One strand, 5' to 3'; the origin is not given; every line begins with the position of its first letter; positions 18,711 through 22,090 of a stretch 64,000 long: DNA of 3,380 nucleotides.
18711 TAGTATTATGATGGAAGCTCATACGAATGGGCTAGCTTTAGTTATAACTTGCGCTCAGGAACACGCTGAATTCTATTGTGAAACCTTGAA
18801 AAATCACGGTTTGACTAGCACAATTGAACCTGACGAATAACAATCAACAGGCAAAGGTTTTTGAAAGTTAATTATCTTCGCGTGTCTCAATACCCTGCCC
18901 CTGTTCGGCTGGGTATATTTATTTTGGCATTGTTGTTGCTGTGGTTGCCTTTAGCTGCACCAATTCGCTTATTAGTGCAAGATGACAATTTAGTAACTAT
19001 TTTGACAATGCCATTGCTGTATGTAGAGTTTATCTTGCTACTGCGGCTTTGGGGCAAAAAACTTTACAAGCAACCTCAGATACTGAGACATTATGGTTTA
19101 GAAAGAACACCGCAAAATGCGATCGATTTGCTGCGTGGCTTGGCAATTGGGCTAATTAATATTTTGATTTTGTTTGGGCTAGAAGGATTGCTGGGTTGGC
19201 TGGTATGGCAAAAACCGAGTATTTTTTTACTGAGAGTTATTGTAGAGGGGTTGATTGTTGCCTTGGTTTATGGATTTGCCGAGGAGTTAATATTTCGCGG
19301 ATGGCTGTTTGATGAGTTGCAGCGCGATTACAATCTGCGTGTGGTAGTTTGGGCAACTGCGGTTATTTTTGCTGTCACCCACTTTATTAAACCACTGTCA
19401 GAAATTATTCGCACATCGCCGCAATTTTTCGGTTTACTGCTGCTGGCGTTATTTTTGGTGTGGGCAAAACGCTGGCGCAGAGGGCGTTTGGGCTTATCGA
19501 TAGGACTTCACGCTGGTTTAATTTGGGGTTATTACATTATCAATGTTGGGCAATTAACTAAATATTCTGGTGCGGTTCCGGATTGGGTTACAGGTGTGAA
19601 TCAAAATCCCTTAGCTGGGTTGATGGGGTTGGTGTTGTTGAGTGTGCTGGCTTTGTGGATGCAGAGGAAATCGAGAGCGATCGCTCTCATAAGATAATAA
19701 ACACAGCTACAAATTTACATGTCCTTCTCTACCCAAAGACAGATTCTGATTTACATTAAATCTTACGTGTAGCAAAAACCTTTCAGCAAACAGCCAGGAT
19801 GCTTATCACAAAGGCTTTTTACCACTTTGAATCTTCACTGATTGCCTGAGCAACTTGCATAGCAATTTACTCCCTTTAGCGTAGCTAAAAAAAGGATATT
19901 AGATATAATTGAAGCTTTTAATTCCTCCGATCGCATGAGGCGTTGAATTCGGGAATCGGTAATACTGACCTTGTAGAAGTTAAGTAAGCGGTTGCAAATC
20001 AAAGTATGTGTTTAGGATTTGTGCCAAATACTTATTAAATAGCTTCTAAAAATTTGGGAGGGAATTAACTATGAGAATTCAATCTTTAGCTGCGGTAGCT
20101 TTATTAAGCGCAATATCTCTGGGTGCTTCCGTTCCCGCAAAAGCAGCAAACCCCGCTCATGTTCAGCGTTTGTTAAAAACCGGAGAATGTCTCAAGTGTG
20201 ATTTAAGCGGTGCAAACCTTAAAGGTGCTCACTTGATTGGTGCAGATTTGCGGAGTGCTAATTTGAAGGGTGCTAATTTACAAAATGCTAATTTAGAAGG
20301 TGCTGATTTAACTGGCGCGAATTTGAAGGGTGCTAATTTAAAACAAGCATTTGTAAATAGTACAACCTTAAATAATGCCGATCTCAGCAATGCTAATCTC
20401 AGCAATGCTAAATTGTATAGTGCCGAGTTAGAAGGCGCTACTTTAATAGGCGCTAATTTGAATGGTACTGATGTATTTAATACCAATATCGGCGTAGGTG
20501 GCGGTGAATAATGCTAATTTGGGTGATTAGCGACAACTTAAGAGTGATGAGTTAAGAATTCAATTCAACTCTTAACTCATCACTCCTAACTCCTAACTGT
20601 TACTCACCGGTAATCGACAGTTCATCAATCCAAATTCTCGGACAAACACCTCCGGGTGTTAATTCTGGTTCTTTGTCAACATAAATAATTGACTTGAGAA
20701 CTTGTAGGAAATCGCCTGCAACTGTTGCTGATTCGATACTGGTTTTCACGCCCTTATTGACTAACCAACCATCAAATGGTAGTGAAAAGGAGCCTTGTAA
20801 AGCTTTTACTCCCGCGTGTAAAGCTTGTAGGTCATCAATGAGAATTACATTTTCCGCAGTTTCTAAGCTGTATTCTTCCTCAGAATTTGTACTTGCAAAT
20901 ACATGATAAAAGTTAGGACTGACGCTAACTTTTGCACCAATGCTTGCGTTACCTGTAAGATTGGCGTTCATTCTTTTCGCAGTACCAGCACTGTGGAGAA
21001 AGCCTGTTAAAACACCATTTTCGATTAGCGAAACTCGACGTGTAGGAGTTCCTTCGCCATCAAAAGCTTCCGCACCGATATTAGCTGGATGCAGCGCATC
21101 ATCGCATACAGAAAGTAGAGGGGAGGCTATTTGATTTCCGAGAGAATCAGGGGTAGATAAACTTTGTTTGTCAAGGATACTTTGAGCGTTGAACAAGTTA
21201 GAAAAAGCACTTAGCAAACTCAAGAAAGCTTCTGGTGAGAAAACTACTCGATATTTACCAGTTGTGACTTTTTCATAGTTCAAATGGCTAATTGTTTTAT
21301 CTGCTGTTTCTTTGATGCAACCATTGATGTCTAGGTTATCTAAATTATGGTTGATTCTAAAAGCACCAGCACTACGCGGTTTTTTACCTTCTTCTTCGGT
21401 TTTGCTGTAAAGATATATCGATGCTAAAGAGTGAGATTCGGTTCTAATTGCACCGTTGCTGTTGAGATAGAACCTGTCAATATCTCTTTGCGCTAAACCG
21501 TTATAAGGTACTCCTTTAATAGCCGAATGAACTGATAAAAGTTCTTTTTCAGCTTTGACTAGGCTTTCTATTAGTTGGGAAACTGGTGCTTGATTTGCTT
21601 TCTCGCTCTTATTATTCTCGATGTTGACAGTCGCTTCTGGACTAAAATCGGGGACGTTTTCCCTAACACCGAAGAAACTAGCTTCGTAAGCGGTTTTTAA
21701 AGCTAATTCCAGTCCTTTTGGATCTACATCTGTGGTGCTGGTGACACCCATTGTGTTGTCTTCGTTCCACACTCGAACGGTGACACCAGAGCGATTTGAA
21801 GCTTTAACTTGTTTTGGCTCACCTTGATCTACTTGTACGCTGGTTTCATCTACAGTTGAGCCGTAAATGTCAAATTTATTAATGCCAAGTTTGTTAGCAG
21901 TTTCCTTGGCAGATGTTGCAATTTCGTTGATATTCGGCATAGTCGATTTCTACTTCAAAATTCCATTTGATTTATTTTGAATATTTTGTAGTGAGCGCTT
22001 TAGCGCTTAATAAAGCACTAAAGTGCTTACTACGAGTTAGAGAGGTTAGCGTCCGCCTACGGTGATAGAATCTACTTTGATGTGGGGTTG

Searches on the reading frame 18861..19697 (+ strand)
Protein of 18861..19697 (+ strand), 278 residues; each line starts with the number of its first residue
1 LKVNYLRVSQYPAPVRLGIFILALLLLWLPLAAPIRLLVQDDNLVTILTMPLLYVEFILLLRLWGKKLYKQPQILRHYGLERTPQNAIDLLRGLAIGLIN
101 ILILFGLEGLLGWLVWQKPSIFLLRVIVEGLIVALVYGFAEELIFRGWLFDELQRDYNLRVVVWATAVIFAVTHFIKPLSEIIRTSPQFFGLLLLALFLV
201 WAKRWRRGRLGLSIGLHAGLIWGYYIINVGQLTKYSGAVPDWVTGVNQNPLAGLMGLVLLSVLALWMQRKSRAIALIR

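Call 66: search_protein_families(library=pfam, proteins=[window:18861-19697:+], max_evalue=0.000001)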
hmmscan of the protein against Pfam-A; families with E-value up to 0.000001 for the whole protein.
window:18861-19697:+ (278 aa): 1 family
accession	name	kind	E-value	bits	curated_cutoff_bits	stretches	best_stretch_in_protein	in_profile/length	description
PF02517.21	Rce1-like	-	1.5e-14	54.5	22.4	1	127-219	5-89/93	Type II CAAX prenyl endopeptidase Rce1-like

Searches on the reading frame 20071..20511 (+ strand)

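Call 67: search_protein_families(library=pfam, proteins=[window:20071-20511:+], max_evalue=0.000001)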
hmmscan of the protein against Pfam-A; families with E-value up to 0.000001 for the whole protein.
window:20071-20511:+ (146 aa): 3 families
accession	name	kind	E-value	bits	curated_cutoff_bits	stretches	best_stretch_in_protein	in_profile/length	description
PF00805.28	Pentapeptide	-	7.9e-32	108.9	20.2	3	43-82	1-40/40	Pentapeptide repeats (8 copies)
PF13599.13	Pentapeptide_4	-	1.4e-11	44.7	38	1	42-109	10-77/78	Pentapeptide repeat region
PF13576.12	Pentapeptide_3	-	4.5e-10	40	27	0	47-88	3-47/48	Pentapeptide repeats (9 copies)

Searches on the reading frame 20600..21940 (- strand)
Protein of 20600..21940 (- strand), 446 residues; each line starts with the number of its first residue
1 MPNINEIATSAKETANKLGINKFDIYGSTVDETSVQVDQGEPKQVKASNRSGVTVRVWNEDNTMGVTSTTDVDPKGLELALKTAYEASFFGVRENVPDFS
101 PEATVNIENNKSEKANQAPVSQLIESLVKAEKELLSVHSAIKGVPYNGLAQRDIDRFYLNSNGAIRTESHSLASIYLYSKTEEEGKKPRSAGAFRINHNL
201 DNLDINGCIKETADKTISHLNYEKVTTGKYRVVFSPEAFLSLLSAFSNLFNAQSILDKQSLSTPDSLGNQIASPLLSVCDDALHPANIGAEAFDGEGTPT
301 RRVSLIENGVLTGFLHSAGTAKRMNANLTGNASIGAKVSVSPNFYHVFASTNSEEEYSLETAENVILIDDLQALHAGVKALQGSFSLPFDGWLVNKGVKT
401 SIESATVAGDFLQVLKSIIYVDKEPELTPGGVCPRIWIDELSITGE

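Call 67: search_protein_families(library=pfam, proteins=[window:20600-21940:-], max_evalue=0.000001)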
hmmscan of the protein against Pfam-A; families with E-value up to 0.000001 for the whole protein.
window:20600-21940:- (446 aa): 3 families
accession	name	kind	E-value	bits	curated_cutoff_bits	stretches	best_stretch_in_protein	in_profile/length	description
PF19289.4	PmbA_TldD_3rd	-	2.2e-52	177.8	22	1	227-445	1-220/220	PmbA/TldA metallopeptidase C-terminal domain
PF01523.21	PmbA_TldD_1st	-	1.7e-10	41.3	20.9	1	24-87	2-64/65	PmbA/TldA metallopeptidase domain 1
PF19290.4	PmbA_TldD_2nd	-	2.2e-09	38.2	20.9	1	116-220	4-109/109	PmbA/TldA metallopeptidase central domain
